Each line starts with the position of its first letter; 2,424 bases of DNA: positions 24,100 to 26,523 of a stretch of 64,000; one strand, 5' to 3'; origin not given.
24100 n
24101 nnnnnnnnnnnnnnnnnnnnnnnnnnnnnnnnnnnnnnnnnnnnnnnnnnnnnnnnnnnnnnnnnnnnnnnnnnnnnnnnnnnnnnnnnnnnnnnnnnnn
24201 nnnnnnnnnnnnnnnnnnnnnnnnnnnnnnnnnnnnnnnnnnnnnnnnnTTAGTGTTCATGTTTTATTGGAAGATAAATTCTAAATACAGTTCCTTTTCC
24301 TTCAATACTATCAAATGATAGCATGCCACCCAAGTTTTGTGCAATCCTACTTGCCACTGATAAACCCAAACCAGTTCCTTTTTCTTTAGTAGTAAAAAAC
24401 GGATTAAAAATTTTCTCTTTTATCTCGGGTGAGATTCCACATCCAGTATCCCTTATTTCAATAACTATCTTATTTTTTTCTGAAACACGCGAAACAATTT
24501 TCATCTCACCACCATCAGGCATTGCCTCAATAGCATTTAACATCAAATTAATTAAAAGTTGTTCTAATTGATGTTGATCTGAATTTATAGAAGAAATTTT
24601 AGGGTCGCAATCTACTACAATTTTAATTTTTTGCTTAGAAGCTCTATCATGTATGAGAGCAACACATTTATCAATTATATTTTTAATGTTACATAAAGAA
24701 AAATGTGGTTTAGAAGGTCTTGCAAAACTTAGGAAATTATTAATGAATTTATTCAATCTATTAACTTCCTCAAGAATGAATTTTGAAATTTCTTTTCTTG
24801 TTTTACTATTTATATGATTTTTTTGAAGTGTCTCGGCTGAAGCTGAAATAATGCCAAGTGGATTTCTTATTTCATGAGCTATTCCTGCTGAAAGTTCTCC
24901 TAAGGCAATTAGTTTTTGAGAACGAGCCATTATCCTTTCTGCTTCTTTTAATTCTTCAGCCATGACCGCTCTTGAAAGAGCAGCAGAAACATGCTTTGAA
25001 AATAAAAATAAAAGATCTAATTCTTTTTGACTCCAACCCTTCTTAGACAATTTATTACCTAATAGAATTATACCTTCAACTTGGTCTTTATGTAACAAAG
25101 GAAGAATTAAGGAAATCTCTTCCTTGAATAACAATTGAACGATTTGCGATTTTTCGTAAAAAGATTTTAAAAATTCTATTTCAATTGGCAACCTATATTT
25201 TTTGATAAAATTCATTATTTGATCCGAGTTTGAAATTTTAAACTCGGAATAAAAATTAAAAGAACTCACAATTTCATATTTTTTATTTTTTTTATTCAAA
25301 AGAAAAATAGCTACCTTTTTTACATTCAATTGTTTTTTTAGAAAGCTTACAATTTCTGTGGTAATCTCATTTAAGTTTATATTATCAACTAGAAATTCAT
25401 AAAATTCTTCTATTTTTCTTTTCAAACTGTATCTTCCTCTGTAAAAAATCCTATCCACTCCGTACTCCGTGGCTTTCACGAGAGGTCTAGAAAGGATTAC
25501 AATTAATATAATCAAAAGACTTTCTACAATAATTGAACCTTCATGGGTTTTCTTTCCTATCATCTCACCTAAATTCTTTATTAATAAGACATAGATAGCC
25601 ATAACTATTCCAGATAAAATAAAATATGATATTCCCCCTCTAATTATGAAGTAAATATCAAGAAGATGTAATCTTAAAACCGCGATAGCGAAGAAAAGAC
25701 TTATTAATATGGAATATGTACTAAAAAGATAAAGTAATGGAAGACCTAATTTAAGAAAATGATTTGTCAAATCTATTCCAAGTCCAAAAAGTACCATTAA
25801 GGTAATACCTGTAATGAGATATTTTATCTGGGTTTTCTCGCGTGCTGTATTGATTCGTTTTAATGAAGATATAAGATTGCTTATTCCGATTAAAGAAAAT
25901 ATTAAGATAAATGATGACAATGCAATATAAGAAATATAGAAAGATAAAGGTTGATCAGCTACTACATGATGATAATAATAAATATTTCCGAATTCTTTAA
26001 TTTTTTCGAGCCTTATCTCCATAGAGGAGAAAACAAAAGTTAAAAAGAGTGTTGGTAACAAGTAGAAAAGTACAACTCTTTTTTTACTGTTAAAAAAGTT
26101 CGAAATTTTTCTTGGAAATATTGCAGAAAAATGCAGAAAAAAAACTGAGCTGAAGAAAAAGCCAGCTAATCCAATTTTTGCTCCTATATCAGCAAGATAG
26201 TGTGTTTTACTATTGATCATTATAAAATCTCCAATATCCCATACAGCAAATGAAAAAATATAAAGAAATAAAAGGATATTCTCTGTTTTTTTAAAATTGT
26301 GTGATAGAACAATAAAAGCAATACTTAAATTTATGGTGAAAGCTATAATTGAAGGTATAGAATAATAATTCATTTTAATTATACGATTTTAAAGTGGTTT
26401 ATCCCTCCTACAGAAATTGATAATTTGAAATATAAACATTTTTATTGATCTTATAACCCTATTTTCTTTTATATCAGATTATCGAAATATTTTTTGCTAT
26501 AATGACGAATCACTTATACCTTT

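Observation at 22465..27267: Sigma-54 two-component circuit with three near-consensus -24/-12 promoters in one window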

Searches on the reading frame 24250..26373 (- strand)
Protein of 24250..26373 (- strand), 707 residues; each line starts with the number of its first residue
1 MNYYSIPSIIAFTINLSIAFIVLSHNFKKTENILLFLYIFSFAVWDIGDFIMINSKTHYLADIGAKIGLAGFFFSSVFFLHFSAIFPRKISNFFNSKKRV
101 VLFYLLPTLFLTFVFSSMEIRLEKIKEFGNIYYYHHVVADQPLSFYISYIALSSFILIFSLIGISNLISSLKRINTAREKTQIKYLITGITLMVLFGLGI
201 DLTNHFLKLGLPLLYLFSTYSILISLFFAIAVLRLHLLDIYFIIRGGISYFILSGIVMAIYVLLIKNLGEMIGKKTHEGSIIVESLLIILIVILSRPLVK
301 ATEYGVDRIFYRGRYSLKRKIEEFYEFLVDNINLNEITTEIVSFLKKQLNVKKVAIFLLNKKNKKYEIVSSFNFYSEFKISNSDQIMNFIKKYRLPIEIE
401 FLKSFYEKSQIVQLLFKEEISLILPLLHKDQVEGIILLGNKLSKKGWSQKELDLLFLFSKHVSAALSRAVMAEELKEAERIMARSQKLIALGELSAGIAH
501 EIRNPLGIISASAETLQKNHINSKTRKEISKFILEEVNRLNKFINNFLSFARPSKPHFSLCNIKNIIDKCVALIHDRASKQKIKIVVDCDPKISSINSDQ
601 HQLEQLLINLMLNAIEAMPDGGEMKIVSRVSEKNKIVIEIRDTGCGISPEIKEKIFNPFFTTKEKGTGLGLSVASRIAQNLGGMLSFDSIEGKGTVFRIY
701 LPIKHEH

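Call 8: search_protein_families(library=pfam, proteins=[window:24250-26373:-], max_evalue=0.01)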
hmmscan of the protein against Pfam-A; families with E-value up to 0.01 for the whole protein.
window:24250-26373:- (707 aa): 6 families
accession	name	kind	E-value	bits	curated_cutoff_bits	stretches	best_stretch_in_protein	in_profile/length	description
PF02518.31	HATPase_c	-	1.7e-26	93.3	26.4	1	599-704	2-110/111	Histidine kinase-, DNA gyrase B-, and HSP90-like ATPase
PF00512.31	HisKA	-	2.8e-13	50.1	26.9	1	491-553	2-63/66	His Kinase A (phospho-acceptor) domain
PF13492.12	GAF_3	-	5.9e-06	27.1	27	1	334-468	2-129/129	GAF domain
PF14501.12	HATPase_c_5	-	0.00025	21.4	22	1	601-692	4-93/102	GHKL domain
PF10090.15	HPTransfase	-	0.0033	17.6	22.9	1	605-645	34-73/123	Histidine phosphotransferase C-terminal domain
PF01590.32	GAF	-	0.0054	17.7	22.4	0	334-466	2-133/133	GAF domain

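Call 13: find_homologous_proteins(query=window:24250-26373:-, max_evalue=1e-10)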
Query window:24250-26373:- (707 aa): 396 proteins with E <= 1e-10 among 8000 candidates; the best 120 are listed.
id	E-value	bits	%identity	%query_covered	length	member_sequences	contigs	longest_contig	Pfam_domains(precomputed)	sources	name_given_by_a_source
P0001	8.0e-283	958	64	99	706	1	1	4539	PF02518.32,PF13492.13,PF00512.32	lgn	-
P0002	4.9e-277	939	63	99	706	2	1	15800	PF02518.32,PF00512.32,PF16927.12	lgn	-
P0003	7.3e-276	935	61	100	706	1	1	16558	PF02518.32,PF13492.13,PF00512.32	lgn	-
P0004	4.5e-258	876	61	92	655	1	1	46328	PF02518.32,PF13492.13,PF00512.32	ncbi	ncbi:MAG: ATP-binding protein [Candidatus Aminicenantales bacterium]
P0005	4.1e-246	837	55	99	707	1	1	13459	PF02518.32,PF13492.13,PF00512.32,PF16927.12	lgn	-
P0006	5.0e-212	724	67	73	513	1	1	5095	PF13492.13,PF16927.12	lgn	-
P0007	1.2e-161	558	40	100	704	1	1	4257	PF13185.13,PF01590.33,PF02518.32,PF13492.13,PF00512.32,PF16927.12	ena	-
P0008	4.6e-161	556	39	100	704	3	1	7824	PF13185.13,PF01590.33,PF02518.32,PF13492.13,PF00512.32,PF16927.12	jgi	-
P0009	1.1e-160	555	40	100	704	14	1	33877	PF13185.13,PF01590.33,PF02518.32,PF13492.13,PF00512.32,PF16927.12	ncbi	-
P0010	7.0e-160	552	40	100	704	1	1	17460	PF13185.13,PF01590.33,PF02518.32,PF13492.13,PF00512.32,PF16927.12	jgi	jgi:signal transduction histidine kinase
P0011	1.4e-159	551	40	100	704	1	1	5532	PF13185.13,PF01590.33,PF02518.32,PF13492.13,PF00512.32,PF16927.12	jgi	jgi:signal transduction histidine kinase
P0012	5.5e-159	549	40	100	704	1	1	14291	PF13185.13,PF01590.33,PF02518.32,PF13492.13,PF00512.32,PF16927.12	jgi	-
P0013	5.8e-159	549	40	100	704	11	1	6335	PF13185.13,PF01590.33,PF02518.32,PF13492.13,PF00512.32,PF16927.12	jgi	-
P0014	1.2e-158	548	40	100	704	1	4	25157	PF13185.13,PF01590.33,PF02518.32,PF13492.13,PF00512.32,PF16927.12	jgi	-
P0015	1.8e-158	547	40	100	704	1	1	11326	PF13185.13,PF01590.33,PF02518.32,PF13492.13,PF00512.32,PF16927.12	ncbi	-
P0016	2.6e-158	547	40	100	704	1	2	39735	PF13185.13,PF01590.33,PF02518.32,PF13492.13,PF00512.32,PF16927.12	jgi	jgi:signal transduction histidine kinase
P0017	2.8e-158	547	39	100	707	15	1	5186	PF13185.13,PF01590.33,PF02518.32,PF13492.13,PF00512.32,PF16927.12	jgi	jgi:signal transduction histidine kinase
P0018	1.2e-157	545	39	100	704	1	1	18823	PF13185.13,PF01590.33,PF02518.32,PF13492.13,PF00512.32,PF16927.12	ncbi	-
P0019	1.6e-157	544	39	100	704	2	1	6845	PF13185.13,PF01590.33,PF02518.32,PF13492.13,PF00512.32,PF16927.12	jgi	jgi:signal transduction histidine kinase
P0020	2.1e-157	544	40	99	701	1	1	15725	PF02518.32,PF13492.13,PF00512.32,PF16927.12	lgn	-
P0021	2.2e-157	544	40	100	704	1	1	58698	PF13185.13,PF01590.33,PF02518.32,PF13492.13,PF00512.32,PF16927.12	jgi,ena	jgi:signal transduction histidine kinase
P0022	6.6e-157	542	40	100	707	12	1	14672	PF13185.13,PF01590.33,PF02518.32,PF13492.13,PF00512.32,PF16927.12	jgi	-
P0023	1.6e-156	541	39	100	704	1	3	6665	PF13185.13,PF01590.33,PF02518.32,PF13492.13,PF00512.32,PF16927.12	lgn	-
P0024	2.2e-156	540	40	100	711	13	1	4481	PF13185.13,PF01590.33,PF02518.32,PF13492.13,PF00512.32,PF16927.12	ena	-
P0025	8.7e-156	538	39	100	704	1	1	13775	PF13185.13,PF01590.33,PF02518.32,PF13492.13,PF00512.32,PF16927.12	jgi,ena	-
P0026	1.4e-155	538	39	100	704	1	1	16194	PF13185.13,PF01590.33,PF02518.32,PF13492.13,PF00512.32,PF16927.12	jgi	-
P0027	1.9e-155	537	39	100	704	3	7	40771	PF13185.13,PF01590.33,PF02518.32,PF13492.13,PF00512.32,PF16927.12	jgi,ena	jgi:signal transduction histidine kinase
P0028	8.2e-155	535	39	100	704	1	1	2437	PF13185.13,PF01590.33,PF02518.32,PF13492.13,PF00512.32,PF16927.12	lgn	-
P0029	1.6e-154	534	39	100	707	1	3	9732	PF01590.33,PF02518.32,PF13492.13,PF00512.32,PF16927.12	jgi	jgi:signal transduction histidine kinase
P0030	2.0e-154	534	39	100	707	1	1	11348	PF13185.13,PF01590.33,PF02518.32,PF13492.13,PF00512.32,PF16927.12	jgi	jgi:two-component system sensor histidine kinase HydH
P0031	3.2e-154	533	39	100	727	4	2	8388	PF13185.13,PF01590.33,PF02518.32,PF13492.13,PF00512.32,PF16927.12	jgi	jgi:signal transduction histidine kinase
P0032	9.7e-154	532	40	100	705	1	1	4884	PF13185.13,PF01590.33,PF02518.32,PF13492.13,PF00512.32,PF16927.12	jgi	jgi:signal transduction histidine kinase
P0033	1.1e-153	531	39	100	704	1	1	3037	PF02518.32,PF13492.13,PF00512.32,PF16927.12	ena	-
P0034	1.9e-153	531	39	99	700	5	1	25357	PF02518.32,PF13492.13,PF00512.32,PF16927.12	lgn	-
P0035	3.7e-152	526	39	100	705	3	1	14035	PF13185.13,PF01590.33,PF02518.32,PF13492.13,PF00512.32,PF16927.12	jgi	jgi:two-component system sensor histidine kinase HydH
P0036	1.7e-151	524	39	100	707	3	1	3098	PF01590.33,PF02518.32,PF13492.13,PF00512.32,PF16927.12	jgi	jgi:signal transduction histidine kinase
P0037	1.8e-151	524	39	99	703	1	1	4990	PF01590.33,PF02518.32,PF13492.13,PF00512.32,PF16927.12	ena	-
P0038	2.0e-151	524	39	99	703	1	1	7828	PF01590.33,PF02518.32,PF13492.13,PF00512.32,PF16927.12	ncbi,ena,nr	ncbi:MAG TPA: ATP-binding protein [Thermodesulfobacteriota bacterium]|nr:ATP-binding protein [Thermo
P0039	2.2e-151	524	40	100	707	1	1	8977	PF13185.13,PF01590.33,PF02518.32,PF13492.13,PF00512.32,PF16927.12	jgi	jgi:two-component system sensor histidine kinase HydH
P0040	2.4e-151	524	39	99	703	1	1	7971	PF01590.33,PF02518.32,PF13492.13,PF00512.32,PF16927.12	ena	-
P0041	2.7e-151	524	39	99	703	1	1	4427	PF01590.33,PF02518.32,PF13492.13,PF00512.32,PF16927.12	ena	-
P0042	2.9e-151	523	39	100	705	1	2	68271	PF13185.13,PF01590.33,PF02518.32,PF13492.13,PF00512.32,PF16927.12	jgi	jgi:two-component system sensor histidine kinase HydH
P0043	4.4e-151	523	39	99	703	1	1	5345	PF01590.33,PF02518.32,PF13492.13,PF00512.32,PF16927.12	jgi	jgi:signal transduction histidine kinase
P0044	4.7e-151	523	39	99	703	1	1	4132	PF01590.33,PF02518.32,PF13492.13,PF00512.32,PF16927.12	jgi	jgi:signal transduction histidine kinase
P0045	6.3e-151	522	39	99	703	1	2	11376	PF01590.33,PF02518.32,PF13492.13,PF00512.32,PF16927.12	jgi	jgi:signal transduction histidine kinase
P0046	1.7e-150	521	39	100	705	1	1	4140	PF01590.33,PF02518.32,PF13492.13,PF00512.32,PF16927.12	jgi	-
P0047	1.8e-150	521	38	99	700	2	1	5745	PF01590.33,PF02518.32,PF13492.13,PF00512.32,PF16927.12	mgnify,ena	mgnify:FL=1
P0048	1.9e-150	521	39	99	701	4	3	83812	PF02518.32,PF13492.13,PF00512.32,PF16927.12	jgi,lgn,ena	-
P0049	3.3e-150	520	39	99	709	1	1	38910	PF01590.33,PF02518.32,PF13492.13,PF00512.32,PF16927.12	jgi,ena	-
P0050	3.5e-150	520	39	100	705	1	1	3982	PF01590.33,PF02518.32,PF13492.13,PF00512.32,PF16927.12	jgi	jgi:signal transduction histidine kinase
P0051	4.7e-150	519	39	100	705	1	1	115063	PF13185.13,PF01590.33,PF02518.32,PF13492.13,PF00512.32,PF16927.12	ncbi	-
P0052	8.8e-150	519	39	100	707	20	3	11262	PF01590.33,PF02518.32,PF13492.13,PF00512.32,PF16927.12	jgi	jgi:signal transduction histidine kinase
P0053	1.1e-149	518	38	100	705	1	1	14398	PF01590.33,PF02518.32,PF13492.13,PF00512.32,PF16927.12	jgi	-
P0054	1.2e-149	518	39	100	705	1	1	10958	PF01590.33,PF02518.32,PF13492.13,PF00512.32,PF16927.12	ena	-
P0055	1.3e-149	518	38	100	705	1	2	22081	PF01590.33,PF02518.32,PF13492.13,PF00512.32,PF16927.12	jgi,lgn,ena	-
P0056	1.3e-149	518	38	100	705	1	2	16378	PF01590.33,PF02518.32,PF13492.13,PF00512.32,PF16927.12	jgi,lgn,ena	-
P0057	1.3e-149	518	38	100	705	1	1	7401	PF01590.33,PF02518.32,PF13492.13,PF00512.32,PF16927.12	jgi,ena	-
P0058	1.6e-149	518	38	100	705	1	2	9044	PF01590.33,PF02518.32,PF13492.13,PF00512.32,PF16927.12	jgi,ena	-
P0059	1.6e-149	518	38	100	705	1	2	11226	PF01590.33,PF02518.32,PF13492.13,PF00512.32,PF16927.12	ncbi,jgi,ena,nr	ncbi:MAG: hypothetical protein COZ69_13115 [Deltaproteobacteria bacterium CG_4_8_14_3_um_filter_45_9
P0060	2.0e-149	517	38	100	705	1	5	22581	PF01590.33,PF02518.32,PF13492.13,PF00512.32,PF16927.12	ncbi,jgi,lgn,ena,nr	ncbi:MAG: hypothetical protein COS40_16365 [Deltaproteobacteria bacterium CG03_land_8_20_14_0_80_45_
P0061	2.5e-149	517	38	100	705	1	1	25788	PF01590.33,PF02518.32,PF13492.13,PF00512.32,PF16927.12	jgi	-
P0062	3.7e-149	516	39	99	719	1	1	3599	PF13185.13,PF01590.33,PF02518.32,PF13492.13,PF00512.32,PF16927.12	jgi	-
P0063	5.3e-149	516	39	100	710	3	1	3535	PF13185.13,PF01590.33,PF02518.32,PF13492.13,PF00512.32,PF16927.12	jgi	-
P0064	7.9e-149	515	39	100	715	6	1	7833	PF01590.33,PF02518.32,PF13492.13,PF00512.32,PF16927.12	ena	-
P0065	8.6e-149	515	39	100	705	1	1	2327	PF13185.13,PF01590.33,PF02518.32,PF13492.13,PF00512.32,PF16927.12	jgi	jgi:signal transduction histidine kinase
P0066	9.9e-149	515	40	99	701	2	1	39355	PF02518.32,PF13492.13,PF00512.32,PF16927.12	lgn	-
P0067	1.1e-148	515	39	99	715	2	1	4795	PF13185.13,PF01590.33,PF02518.32,PF13492.13,PF00512.32,PF16927.12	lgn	-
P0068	1.4e-148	515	38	100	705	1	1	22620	PF01590.33,PF02518.32,PF13492.13,PF00512.32,PF16927.12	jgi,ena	-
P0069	1.8e-148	514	39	99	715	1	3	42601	PF01590.33,PF02518.32,PF13492.13,PF00512.32,PF16927.12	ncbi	ncbi:MAG: ATP-binding protein [Thermodesulfobacteriota bacterium]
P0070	5.7e-148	513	39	99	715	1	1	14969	PF01590.33,PF02518.32,PF13492.13,PF00512.32,PF16927.12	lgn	-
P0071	1.1e-147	512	37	99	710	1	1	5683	PF01590.33,PF02518.32,PF13492.13,PF00512.32,PF16927.12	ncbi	ncbi:MAG: ATP-binding protein [Thermodesulfobacteriota bacterium]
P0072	1.4e-147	511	39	100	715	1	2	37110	PF01590.33,PF02518.32,PF13492.13,PF00512.32,PF16927.12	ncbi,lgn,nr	ncbi:MAG: GAF domain-containing protein [Proteobacteria bacterium]|nr:GAF domain-containing protein 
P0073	3.0e-147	510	38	99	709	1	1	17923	PF01590.33,PF02518.32,PF13492.13,PF00512.32,PF16927.12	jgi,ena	-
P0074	2.3e-146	507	39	98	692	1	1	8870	PF01590.33,PF02518.32,PF13492.13,PF00512.32,PF16927.12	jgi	jgi:signal transduction histidine kinase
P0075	3.3e-146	507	39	99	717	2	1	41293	PF02518.32,PF13492.13,PF00512.32,PF16927.12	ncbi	-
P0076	3.6e-146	507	38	100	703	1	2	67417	PF02518.32,PF13492.13,PF00512.32,PF16927.12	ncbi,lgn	-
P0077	6.2e-146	506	39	99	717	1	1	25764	PF13185.13,PF02518.32,PF13492.13,PF00512.32,PF16927.12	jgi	jgi:signal transduction histidine kinase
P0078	1.1e-145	505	38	100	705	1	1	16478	PF01590.33,PF02518.32,PF13492.13,PF00512.32,PF16927.12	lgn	-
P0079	2.6e-145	504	39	100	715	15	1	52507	PF13185.13,PF01590.33,PF02518.32,PF13492.13,PF00512.32,PF16927.12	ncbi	-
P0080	2.0e-143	498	38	98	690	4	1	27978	PF01590.33,PF02518.32,PF13492.13,PF00512.32,PF16927.12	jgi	jgi:two-component system sensor histidine kinase HydH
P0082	2.5e-139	484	58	56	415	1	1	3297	PF16927.12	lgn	-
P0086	3.4e-117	411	37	85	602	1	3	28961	PF01590.33,PF13492.13,PF00512.32,PF16927.12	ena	-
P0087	3.1e-87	312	31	99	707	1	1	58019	PF02518.32,PF00512.32,PF16927.12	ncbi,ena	-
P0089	4.2e-49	186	34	33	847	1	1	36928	PF13185.13,PF02518.32,PF00512.32,PF16927.12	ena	-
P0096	7.0e-41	159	35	33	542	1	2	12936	PF02518.32,PF00512.32,PF16927.12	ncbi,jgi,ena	-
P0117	1.2e-34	138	33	34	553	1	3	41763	PF02518.32,PF00512.32,PF16927.12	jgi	-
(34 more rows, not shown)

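Call 15: find_related_loci(query=A1, collection=genome_contigs, flank=6000)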
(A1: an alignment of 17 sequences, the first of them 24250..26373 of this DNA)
Query A1 (707 aa) in genome_contigs; peptide patterns used: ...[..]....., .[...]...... (x = any residue, [..] = any of these).
600 stretches matched a pattern (row limit reached: there are more); 598 encode a relative of the query (tblastn E <= 1e-3); the best 80 are kept; 80 distinct loci.
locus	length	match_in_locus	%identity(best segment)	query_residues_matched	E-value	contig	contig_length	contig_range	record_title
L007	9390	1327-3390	29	4-704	4e-90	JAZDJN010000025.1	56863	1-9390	MAG: bacterium isolate MEGAHIT-group-0.487 k141_16109458, whole genome shotgun sequence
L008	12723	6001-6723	42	460-703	2e-50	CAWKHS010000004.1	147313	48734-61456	MAG: uncultured Acidobacteriaceae bacterium isolate MFD09603.bin.2.82 genome assembly, contig: contig_20041, whole genom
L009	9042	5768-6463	38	471-702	8e-50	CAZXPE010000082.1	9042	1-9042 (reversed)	MAG TPA_asm: uncultured bacterium isolate SRP090828_co1_86 genome assembly, contig: NODE_1530_length_9042_cov_9.100256,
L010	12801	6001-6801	37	455-707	1e-44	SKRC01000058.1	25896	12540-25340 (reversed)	MAG: Balneolaceae bacterium isolate CSSed162cmA_471R1 CSSed16-2cmA-3095, whole genome shotgun sequence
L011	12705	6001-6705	39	477-707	5e-44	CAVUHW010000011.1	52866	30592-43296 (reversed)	MAG: Nitrospirota bacterium isolate MFD02199.bin.2.126 genome assembly, contig: contig_24772, whole genome shotgun seque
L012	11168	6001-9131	24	2-702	4e-44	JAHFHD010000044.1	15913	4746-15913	MAG: Candidatus Omnitrophota bacterium isolate nzgw330 NODE_4390_length_15914_cov_3.898056, whole genome shotgun sequenc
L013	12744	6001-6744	39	462-706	4e-44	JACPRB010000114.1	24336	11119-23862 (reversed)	MAG: Planctomycetota bacterium isolate NC_groundwater_668_Ag_B-0.1um_65_30 B_1_S1_Biohub_coassembly_k141_1707413, whole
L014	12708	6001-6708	43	482-707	4e-44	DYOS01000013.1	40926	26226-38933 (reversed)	MAG TPA_asm: Caldithrix sp. isolate SulCav_GS09_5_48_20 SulCav_GS09_5_1260_length_40926_cov_11_107974, whole genome shot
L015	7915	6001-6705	36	474-707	7e-43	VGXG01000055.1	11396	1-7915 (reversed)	MAG: Nitrospira sp. isolate K_Offshore_80m_m2_121 K_Offshore_80m_m2_121_Ga0194132_10011471, whole genome shotgun sequenc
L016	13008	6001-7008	29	382-705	6e-42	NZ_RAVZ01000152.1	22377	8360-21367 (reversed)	Corallococcus terminator strain CA054A NODE_152_22377_cov_37.8968, whole genome shotgun sequence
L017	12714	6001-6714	37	473-704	9e-42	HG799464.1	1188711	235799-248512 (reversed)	Gemmata sp. IIL30 genomic scaffold, scaffold00003, whole genome shotgun sequence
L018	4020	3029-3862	32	425-703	9e-42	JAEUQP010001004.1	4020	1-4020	MAG: Acidobacteria bacterium isolate new MAG-254 k141_1012378, whole genome shotgun sequence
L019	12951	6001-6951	30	422-703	1e-40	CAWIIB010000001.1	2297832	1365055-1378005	MAG: uncultured Acidobacteriota bacterium isolate MFD03804.bin.1.167 genome assembly, contig: contig_14461, whole genome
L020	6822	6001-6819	34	424-687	2e-40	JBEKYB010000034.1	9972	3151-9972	MAG: Nitrospirota bacterium isolate SPRUCE 665 SPRUCE_665_34, whole genome shotgun sequence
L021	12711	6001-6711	38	477-704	2e-40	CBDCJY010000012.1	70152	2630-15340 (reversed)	MAG: Pyrinomonadaceae bacterium isolate 0bc9c3e4-857b-42b5-a55a-c237b0de220f genome assembly, contig: contig_12, whole g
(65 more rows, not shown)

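Call 16: find_encoding_contigs(protein=P0004, flank=6000, max_places=2)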
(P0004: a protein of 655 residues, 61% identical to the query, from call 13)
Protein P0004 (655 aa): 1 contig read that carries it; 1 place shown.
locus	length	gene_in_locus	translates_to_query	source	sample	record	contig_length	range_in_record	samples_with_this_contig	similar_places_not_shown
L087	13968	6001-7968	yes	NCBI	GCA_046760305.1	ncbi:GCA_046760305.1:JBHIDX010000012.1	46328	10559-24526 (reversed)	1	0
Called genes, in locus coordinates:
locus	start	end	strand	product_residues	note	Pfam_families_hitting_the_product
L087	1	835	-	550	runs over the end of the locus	PF14849:YidC_periplas, PF02096:60KD_IMP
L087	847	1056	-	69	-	PF01809:YidD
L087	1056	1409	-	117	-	PF00825:Ribonuclease_P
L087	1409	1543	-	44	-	PF00468:Ribosomal_L34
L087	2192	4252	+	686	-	PF00654:Voltage_CLC, PF00571:CBS (weak), PF02080:TrkA_C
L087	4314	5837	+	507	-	PF07364:DUF1485, PF07171:MlrC_C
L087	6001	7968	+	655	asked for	PF13492:GAF_3 (weak), PF00512:HisKA, PF02518:HATPase_c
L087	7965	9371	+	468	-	PF00072:Response_reg, PF00158:Sigma54_activat, PF14532:Sigma54_activ_2, PF25601:AAA_lid_14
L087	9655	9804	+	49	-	-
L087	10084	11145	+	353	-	PF04055:Radical_SAM, PF13186:SPASM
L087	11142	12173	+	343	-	PF01208:URO-D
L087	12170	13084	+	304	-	PF00762:Ferrochelatase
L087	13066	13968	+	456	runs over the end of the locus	PF01266:DAO (faint), PF01593:Amino_oxidase, PF13450:NAD_binding_8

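Call 17: find_encoding_contigs(protein=P0003, flank=6000, max_places=2)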
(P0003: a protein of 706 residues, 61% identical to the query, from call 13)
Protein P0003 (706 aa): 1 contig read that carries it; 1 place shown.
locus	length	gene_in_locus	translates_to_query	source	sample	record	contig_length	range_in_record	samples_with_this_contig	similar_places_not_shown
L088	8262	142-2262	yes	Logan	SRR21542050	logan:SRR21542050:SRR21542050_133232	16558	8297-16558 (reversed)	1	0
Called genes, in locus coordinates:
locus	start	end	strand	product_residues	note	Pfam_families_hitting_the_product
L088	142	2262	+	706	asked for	PF13492:GAF_3 (weak), PF00512:HisKA, PF02518:HATPase_c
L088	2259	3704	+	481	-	PF00072:Response_reg, PF00158:Sigma54_activat, PF14532:Sigma54_activ_2, PF25601:AAA_lid_14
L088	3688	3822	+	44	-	-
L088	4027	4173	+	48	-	-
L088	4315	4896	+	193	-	PF02660:G3P_acyltransf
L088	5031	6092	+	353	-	PF04055:Radical_SAM, PF13186:SPASM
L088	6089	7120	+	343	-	PF01208:URO-D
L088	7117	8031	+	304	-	PF00762:Ferrochelatase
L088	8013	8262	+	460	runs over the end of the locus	PF01593:Amino_oxidase, PF13450:NAD_binding_8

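Call 18: find_encoding_contigs(protein=P0002, flank=6000, max_places=2)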
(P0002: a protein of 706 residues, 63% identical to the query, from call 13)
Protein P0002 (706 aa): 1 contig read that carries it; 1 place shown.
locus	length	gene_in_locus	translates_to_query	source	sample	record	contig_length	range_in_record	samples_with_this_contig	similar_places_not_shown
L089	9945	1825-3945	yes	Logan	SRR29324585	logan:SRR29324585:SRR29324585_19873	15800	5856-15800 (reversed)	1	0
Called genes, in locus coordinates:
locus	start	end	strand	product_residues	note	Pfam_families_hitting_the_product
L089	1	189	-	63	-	?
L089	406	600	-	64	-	-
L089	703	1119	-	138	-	PF12840:HTH_20, PF01022:HTH_5, PF01047:MarR (weak), PF01325:Fe_dep_repress (weak), PF08279:HTH_11, PF13412:HTH_24, PF21476:PF0610-like_N (weak)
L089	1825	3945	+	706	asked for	PF16927:HisKA_7TM, PF00512:HisKA, PF02518:HATPase_c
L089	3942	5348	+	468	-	PF00072:Response_reg, PF00158:Sigma54_activat, PF14532:Sigma54_activ_2, PF25601:AAA_lid_14, PF03683:UPF0175 (faint)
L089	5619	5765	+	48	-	-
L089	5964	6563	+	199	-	PF02660:G3P_acyltransf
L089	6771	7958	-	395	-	PF00753:Lactamase_B, PF19583:ODP, PF12706:Lactamase_B_2, PF00258:Flavodoxin_1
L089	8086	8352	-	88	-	-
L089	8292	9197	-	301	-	PF12146:Hydrolase_4 (weak), PF00561:Abhydrolase_1, PF12697:Abhydrolase_6 (weak)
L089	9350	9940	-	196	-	PF01965:DJ-1_PfpI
